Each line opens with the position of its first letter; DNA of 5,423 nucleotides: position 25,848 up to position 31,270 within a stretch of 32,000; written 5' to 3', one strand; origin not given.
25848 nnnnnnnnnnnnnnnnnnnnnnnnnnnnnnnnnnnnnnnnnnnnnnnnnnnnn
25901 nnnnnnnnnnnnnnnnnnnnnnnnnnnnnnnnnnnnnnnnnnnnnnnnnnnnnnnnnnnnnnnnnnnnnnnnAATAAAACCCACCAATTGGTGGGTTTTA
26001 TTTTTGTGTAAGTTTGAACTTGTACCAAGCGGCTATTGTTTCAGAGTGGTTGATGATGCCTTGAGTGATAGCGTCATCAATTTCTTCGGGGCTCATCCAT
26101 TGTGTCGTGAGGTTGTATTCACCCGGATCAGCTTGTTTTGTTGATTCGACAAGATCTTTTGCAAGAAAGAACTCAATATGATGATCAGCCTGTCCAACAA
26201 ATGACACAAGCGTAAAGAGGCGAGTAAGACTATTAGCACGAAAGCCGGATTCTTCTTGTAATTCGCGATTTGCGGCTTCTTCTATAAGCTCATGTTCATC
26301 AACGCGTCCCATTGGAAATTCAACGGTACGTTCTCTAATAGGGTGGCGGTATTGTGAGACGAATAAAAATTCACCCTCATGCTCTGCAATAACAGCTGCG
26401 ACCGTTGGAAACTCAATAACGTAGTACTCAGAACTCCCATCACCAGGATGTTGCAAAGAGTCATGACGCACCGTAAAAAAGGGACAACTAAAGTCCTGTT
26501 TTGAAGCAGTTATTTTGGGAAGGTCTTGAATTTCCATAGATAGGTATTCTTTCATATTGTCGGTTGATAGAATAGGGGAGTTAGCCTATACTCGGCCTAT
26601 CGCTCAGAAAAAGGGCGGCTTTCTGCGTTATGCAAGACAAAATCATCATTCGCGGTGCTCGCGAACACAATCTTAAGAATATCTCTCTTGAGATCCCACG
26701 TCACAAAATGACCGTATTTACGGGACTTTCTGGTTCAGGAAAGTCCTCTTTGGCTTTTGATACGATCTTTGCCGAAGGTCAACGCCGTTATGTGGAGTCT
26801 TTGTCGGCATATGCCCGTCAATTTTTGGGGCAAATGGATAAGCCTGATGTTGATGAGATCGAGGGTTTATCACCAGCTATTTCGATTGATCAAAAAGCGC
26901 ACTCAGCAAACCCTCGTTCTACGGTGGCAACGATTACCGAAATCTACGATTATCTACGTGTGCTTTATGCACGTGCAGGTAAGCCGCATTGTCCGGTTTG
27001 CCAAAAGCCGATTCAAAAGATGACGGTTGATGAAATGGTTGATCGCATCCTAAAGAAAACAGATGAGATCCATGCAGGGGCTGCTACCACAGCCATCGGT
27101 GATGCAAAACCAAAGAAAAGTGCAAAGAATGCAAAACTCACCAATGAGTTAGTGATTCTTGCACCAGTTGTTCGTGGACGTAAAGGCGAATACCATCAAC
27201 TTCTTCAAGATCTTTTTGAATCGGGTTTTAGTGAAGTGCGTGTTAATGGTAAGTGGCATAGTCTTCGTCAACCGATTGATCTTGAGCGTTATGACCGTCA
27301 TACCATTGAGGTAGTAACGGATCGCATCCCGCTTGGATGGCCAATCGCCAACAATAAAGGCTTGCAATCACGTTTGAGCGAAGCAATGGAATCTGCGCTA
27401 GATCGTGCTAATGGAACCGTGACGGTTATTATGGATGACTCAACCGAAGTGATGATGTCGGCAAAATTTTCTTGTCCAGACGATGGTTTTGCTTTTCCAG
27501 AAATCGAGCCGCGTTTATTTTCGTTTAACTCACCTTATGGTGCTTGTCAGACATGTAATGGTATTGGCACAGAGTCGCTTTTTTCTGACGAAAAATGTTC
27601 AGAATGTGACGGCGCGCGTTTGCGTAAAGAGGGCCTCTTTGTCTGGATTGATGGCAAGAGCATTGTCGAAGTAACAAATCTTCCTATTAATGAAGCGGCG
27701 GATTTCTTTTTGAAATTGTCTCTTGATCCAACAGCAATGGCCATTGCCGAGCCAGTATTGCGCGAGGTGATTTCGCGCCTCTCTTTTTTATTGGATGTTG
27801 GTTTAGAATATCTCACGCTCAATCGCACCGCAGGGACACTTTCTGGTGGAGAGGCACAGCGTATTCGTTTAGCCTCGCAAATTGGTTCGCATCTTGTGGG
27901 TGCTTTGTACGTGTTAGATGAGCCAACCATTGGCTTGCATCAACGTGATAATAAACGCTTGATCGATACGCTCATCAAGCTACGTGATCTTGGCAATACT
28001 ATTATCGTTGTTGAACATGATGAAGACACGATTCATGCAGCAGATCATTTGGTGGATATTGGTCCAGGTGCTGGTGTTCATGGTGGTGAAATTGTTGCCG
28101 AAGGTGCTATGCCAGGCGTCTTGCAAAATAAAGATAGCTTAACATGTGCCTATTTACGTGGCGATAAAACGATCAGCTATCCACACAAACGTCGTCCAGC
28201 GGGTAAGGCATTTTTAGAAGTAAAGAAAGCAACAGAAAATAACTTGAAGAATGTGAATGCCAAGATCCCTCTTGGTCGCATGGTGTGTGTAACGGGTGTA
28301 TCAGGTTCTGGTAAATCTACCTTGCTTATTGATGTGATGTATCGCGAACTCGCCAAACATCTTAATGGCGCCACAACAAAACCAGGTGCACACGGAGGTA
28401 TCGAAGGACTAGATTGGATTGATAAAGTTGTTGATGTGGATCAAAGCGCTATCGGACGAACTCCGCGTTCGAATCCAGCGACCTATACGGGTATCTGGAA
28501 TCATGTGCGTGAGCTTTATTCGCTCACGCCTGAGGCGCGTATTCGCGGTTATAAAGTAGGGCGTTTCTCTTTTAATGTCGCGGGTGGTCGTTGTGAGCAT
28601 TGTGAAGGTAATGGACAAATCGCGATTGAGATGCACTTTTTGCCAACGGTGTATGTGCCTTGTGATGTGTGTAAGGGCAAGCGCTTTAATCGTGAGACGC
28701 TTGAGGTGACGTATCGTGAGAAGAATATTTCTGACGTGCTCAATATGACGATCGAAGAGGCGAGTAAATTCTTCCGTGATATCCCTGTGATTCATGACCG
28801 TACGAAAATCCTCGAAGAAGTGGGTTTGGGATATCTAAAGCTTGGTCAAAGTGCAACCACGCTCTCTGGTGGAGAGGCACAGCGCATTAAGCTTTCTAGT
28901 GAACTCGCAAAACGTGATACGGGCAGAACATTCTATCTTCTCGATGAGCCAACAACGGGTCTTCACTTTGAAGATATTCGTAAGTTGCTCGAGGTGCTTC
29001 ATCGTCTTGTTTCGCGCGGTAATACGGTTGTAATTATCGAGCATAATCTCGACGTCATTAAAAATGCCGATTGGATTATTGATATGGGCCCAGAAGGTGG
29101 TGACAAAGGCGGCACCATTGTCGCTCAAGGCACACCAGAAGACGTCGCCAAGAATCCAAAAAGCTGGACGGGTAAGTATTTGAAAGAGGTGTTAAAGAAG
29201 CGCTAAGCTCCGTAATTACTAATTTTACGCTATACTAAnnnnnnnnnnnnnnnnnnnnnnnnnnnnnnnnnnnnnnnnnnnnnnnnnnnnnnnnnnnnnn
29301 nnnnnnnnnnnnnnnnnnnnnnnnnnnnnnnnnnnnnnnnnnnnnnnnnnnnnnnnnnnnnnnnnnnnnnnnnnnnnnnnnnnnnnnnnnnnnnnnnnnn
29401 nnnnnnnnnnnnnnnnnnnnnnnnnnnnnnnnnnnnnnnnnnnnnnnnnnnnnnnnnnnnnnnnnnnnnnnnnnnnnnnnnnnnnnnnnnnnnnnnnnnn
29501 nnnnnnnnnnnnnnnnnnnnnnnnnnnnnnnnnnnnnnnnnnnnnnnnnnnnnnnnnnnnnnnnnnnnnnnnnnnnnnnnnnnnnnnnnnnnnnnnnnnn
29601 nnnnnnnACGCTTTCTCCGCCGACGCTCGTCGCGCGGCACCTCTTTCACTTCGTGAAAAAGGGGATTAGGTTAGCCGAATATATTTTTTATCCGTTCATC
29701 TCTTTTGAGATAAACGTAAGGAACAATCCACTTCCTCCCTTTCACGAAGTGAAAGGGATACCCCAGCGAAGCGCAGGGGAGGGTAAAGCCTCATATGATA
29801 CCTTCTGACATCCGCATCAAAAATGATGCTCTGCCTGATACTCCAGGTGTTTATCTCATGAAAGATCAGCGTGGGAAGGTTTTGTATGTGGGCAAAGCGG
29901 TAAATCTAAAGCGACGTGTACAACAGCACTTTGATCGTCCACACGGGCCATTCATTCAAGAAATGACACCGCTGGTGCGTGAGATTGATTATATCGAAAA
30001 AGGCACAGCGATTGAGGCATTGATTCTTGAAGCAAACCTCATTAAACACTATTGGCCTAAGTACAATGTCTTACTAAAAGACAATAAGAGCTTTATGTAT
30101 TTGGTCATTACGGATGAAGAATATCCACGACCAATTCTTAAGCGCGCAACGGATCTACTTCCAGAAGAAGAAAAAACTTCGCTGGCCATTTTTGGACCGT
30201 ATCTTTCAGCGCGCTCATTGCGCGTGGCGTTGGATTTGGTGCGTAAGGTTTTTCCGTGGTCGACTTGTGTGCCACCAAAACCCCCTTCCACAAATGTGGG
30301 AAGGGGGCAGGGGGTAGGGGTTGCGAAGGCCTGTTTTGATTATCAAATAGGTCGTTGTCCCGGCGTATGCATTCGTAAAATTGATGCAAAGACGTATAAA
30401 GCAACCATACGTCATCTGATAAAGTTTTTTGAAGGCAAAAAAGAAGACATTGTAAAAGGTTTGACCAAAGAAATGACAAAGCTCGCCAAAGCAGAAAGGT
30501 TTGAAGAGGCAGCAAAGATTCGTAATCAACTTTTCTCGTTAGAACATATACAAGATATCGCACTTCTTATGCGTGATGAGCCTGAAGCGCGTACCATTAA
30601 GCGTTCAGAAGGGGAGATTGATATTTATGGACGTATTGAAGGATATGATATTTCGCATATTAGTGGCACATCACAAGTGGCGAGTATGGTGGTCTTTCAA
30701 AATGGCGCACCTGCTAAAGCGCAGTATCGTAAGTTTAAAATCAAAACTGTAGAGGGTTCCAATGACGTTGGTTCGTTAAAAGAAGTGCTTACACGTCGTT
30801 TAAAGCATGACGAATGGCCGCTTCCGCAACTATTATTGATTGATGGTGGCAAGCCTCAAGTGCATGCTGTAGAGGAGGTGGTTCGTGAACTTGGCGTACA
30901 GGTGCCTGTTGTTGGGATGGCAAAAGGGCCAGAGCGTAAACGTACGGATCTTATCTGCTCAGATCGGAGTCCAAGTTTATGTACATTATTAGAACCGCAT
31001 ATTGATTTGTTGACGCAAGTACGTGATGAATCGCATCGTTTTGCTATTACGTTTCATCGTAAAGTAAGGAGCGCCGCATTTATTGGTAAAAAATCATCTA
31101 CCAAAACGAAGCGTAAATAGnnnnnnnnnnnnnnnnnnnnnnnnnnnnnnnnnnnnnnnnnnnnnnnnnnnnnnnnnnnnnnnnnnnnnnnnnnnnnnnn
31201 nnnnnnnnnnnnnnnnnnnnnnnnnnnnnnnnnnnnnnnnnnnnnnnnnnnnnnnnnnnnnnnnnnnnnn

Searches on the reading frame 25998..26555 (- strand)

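Call 24: search_protein_families(library=pfam, proteins=[window:25998-26555:-], max_evalue=0.001)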
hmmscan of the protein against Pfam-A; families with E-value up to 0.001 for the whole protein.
window:25998-26555:- (185 aa): 1 family
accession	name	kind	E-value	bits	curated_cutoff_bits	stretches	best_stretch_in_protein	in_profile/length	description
PF00293.34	NUDIX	-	1.9e-16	60.7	21.1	1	50-166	4-123/134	NUDIX domain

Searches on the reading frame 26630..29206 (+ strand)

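Call 24: search_protein_families(library=pfam, proteins=[window:26630-29206:+], max_evalue=0.001)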
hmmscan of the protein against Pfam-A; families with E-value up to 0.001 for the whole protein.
window:26630-29206:+ (858 aa): 12 families
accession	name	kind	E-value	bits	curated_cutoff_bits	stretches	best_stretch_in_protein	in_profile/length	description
PF17760.6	UvrA_inter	-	3.8e-22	78.7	23.3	1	171-269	16-108/109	UvrA interaction domain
PF00005.33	ABC_tran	-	5.3e-21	76.1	25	1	705-776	73-137/137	ABC transporter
PF02463.25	SMC_N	-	6.2e-12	45.9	40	1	4-477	4-211/220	RecF/RecN/SMC N terminal domain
PF13304.12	AAA_21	-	7.3e-10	39.8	27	1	743-802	236-295/304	AAA domain, putative AbiEii toxin, Type IV TA system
PF13555.12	AAA_29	-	2.2e-08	34.2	27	0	545-570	18-46/61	P-loop containing region of AAA domain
PF03193.22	RsgA_GTPase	-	2.2e-07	31.3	30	0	515-568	73-125/174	RsgA GTPase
PF13191.12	AAA_16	-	3e-07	31.5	32.6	0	545-581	22-51/167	AAA ATPase domain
PF20703.3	nSTAND1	-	1e-05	25.8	27.1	0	11-43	19-51/379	Novel STAND NTPase 1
PF13481.12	AAA_25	-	2.9e-05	24.2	27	0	540-572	24-56/195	AAA domain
PF13175.12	AAA_15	-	3.6e-05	24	32.1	0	699-804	271-367/374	AAA ATPase domain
PF00684.25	DnaJ_CXXCXGXG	-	4.8e-05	24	32.7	0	654-684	17-50/65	DnaJ central domain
PF25199.1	nSTAND_NTPase5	-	7.9e-05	23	34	0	548-595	40-88/145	Novel STAND NTPase 5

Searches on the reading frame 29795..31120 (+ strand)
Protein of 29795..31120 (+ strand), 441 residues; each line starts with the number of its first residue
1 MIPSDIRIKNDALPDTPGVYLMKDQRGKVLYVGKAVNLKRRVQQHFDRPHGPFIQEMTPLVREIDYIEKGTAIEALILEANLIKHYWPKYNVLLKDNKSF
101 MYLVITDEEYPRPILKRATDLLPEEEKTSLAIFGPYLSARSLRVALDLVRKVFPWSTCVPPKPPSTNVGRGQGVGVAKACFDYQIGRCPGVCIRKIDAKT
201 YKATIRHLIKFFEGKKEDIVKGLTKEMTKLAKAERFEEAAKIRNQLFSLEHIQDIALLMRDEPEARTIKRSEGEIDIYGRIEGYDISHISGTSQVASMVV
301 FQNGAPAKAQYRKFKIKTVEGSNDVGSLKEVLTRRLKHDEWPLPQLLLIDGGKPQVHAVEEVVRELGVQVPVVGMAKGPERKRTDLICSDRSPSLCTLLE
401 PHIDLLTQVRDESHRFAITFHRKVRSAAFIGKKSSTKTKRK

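Call 24: search_protein_families(library=pfam, proteins=[window:29795-31120:+], max_evalue=0.001)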
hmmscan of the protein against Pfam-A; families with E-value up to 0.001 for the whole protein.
window:29795-31120:+ (441 aa): 3 families
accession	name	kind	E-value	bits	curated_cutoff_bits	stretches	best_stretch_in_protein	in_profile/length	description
PF08459.17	UvrC_RNaseH_dom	-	1.6e-46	158.5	22.3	1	279-418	11-159/159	UvrC RNAse H endonuclease domain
PF02151.25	UVR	-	6.2e-09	35.8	21.5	1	219-251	3-35/36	UvrB/uvrC motif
PF01541.30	GIY-YIG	-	2e-08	34.9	22.6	1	18-91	3-78/78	GIY-YIG catalytic domain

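Call 25: find_homologous_proteins(query=window:29795-31117:+)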
Query window:29795-31117:+ (441 aa): 7999 proteins with E <= 0.001 among 8000 candidates; the best 120 are listed.
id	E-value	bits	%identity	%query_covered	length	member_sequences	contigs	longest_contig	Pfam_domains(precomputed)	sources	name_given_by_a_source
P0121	1.1e-292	988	99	100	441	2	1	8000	PF27096.1,PF02151.26,PF01541.31,PF08459.18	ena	-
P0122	2.9e-292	987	99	100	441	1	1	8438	PF27096.1,PF02151.26,PF01541.31,PF08459.18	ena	-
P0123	1.5e-268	909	90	98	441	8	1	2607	PF27096.1,PF02151.26,PF01541.31,PF08459.18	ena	-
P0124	1.2e-248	843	85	99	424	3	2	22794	PF27096.1,PF02151.26,PF01541.31,PF08459.18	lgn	-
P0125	2.6e-248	842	87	98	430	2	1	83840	PF27096.1,PF02151.26,PF01541.31,PF08459.18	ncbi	ncbi:MAG: excinuclease ABC subunit UvrC [Patescibacteria group bacterium]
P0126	4.0e-236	802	82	100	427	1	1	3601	PF27096.1,PF02151.26,PF01541.31,PF08459.18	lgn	-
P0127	5.8e-185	633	66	98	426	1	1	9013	PF27096.1,PF02151.26,PF01541.31,PF08459.18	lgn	-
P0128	5.8e-185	633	66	98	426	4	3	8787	PF27096.1,PF02151.26,PF01541.31,PF08459.18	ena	-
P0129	1.5e-182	625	65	98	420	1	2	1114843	PF27096.1,PF02151.26,PF01541.31,PF08459.18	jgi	jgi:excinuclease ABC subunit C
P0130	2.0e-182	625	65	98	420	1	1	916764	PF27096.1,PF02151.26,PF01541.31,PF08459.18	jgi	jgi:excinuclease ABC subunit C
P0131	2.8e-182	624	65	98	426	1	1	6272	PF27096.1,PF02151.26,PF01541.31,PF08459.18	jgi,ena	-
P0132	5.3e-182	624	65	98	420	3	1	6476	PF27096.1,PF01541.31,PF08459.18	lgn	-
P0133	7.7e-182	623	65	99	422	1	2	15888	PF27096.1,PF01541.31,PF08459.18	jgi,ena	jgi:excinuclease ABC subunit C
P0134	8.6e-182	623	65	98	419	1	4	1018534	PF27096.1,PF01541.31,PF08459.18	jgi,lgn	jgi:excinuclease ABC subunit C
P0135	1.8e-181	622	65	98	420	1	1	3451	PF27096.1,PF02151.26,PF01541.31,PF08459.18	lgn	-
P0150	1.5e-176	606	62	98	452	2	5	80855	PF27096.1,PF02151.26,PF01541.31,PF08459.18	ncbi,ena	ncbi:MAG: GIY-YIG nuclease family protein [Patescibacteria group bacterium]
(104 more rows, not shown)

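Call 27: find_encoding_contigs(protein=P0125, flank=10000, max_places=1)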
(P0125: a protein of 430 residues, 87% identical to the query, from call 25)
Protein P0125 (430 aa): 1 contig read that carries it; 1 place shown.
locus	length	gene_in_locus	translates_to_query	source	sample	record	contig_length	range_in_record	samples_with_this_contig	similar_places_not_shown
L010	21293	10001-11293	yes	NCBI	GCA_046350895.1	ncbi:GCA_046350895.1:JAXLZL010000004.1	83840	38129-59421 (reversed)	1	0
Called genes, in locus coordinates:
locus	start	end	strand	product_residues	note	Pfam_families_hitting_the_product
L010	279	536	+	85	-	PF04993:TfoX_N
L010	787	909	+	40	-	-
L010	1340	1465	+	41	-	-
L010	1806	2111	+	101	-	-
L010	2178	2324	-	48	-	-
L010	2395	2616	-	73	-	-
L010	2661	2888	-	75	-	-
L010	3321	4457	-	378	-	-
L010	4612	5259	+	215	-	-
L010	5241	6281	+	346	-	-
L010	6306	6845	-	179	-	PF28549:NDPSase_N (weak), PF00293:NUDIX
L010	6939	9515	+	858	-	PF00005:ABC_tran (faint), PF02463:SMC_N (faint), PF03193:RsgA_GTPase (faint), PF13191:AAA_16 (faint), PF13304:AAA_21 (faint), PF13555:AAA_29 (faint), PF20703:nSTAND1 (faint), PF17760:UvrA_inter, +1 more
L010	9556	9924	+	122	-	-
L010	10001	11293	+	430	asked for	PF01541:GIY-YIG, PF27096:UvrC_M, PF02151:UVR, PF08459:UvrC_RNaseH_dom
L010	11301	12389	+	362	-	PF03372:Exo_endo_phos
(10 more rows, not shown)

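Call 28: find_encoding_contigs(protein=P0123, flank=10000, max_places=1)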
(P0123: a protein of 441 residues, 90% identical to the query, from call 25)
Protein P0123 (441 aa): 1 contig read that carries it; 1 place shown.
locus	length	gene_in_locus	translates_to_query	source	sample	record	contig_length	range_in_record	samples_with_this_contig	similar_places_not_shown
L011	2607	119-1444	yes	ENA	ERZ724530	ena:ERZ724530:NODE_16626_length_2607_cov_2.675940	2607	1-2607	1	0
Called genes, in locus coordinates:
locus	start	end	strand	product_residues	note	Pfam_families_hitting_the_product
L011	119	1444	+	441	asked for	PF01541:GIY-YIG, PF27096:UvrC_M, PF02151:UVR, PF08459:UvrC_RNaseH_dom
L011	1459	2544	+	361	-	PF03372:Exo_endo_phos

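Call 29: find_encoding_contigs(protein=P0124, flank=10000, max_places=1)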
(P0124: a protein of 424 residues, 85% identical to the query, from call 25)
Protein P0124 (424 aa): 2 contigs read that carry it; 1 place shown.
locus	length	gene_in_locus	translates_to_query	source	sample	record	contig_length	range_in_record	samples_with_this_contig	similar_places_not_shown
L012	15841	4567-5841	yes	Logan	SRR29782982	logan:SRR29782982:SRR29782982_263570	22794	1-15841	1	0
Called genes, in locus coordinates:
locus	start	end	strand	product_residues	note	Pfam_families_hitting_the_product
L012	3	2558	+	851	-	?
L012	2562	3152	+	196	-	-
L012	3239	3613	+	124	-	-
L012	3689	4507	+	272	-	-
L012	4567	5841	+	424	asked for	PF01541:GIY-YIG, PF27096:UvrC_M, PF02151:UVR, PF08459:UvrC_RNaseH_dom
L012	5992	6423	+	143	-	PF02381:MraZ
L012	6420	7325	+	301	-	PF01795:Methyltransf_5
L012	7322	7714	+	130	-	-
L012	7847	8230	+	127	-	-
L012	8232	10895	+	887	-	PF13401:AAA_22 (faint), PF02861:Clp_N, PF05729:NACHT (faint), PF17871:AAA_lid_9 (weak), PF00004:AAA, PF07724:AAA_2, PF07728:AAA_5, PF10431:ClpB_D2-small, +1 more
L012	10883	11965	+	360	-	PF00953:Glycos_transf_4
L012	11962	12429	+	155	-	PF02643:DUF192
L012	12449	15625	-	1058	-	-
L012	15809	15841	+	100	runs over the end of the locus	PF00829:Ribosomal_L21p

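Call 30: find_encoding_contigs(protein=P0150, flank=10000, max_places=1)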
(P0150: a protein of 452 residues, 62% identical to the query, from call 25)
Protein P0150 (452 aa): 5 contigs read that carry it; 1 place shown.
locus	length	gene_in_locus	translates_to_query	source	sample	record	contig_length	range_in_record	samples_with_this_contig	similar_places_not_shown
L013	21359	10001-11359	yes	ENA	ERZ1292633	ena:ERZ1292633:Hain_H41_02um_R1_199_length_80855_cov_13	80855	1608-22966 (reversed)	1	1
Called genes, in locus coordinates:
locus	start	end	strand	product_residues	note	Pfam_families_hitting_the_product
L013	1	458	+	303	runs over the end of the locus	PF00890:FAD_binding_2 (weak), PF01134:GIDA (faint), PF01266:DAO (faint), PF01946:Thi4 (faint), PF07992:Pyr_redox_2, PF12831:FAD_oxidored (weak), PF13738:Pyr_redox_3, PF00070:Pyr_redox (weak), +1 more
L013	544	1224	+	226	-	PF13462:Thioredoxin_4, PF01323:DSBA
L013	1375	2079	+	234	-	PF13462:Thioredoxin_4, PF01323:DSBA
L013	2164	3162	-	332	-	PF00571:CBS, PF01769:MgtE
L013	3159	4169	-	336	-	PF01380:SIS, PF10432:bact-PGI_C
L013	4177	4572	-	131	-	PF08570:DUF1761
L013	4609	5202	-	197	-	PF03352:Adenine_glyco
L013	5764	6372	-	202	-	PF00625:Guanylate_kin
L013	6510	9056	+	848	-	PF00005:ABC_tran (faint), PF02463:SMC_N (faint), PF03193:RsgA_GTPase (faint), PF13175:AAA_15 (faint), PF13304:AAA_21 (faint), PF13555:AAA_29 (faint), PF20703:nSTAND1 (faint), PF17760:UvrA_inter, +1 more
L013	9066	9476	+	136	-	-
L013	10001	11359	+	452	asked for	PF01541:GIY-YIG, PF27096:UvrC_M, PF02151:UVR (weak), PF08459:UvrC_RNaseH_dom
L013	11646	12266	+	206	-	-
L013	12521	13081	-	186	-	-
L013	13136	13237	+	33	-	-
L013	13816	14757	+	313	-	-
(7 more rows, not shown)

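Call 90: predict_structure(alignment_id=A2)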
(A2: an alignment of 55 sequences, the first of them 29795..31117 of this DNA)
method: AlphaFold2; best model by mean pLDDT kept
length: 441 residues; sequences in the alignment: 55
mean_pLDDT: 78.7   pTM: 0.55
mean pLDDT of the five models: 78.7, 77.7, 77.3, 76.0, 72.6
residues with pLDDT >= 90: 163; 70-90: 177; 50-70: 42; < 50: 59
segments of 3 or more residues with pLDDT < 50: 163-188, 255-273, 429-441
pLDDT, mean of each block of 10 residues (from residue 1): 93 92 97 91 89 90 95 89 92 71 89 86 83 86 80 71 42 36 43 69 92 91 94 89 82 53 37 63 85 81 79 87 89 88 89 92 87 80 77 79 88 84 57 41 35
secondary structure, 60 per line:
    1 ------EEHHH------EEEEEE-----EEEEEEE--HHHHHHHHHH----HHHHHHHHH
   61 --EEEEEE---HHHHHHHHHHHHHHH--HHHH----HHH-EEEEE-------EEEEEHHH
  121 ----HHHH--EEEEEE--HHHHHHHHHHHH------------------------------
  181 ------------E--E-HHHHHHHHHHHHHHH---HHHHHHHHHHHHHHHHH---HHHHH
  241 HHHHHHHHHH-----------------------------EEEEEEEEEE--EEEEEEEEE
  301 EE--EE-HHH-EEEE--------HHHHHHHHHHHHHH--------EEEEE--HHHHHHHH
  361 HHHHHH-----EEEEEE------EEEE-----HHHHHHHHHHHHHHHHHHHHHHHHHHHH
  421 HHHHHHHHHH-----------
elements in order: E18-23 E29-35 H38-47 H52-60 E63-68 H72-86 H89-92 E101-105 E113-117 H125-128 E131-136 H139-150 H198-212 H216-232 H236-250 E280-289 E292-302 E312-315 H324-337 E346-350 H353-366 E372-377 E384-387 H393-430
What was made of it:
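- The UvrC insert lies in a segment with pLDDT below 50 and no secondary structure, residues 163-188 (call 90).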
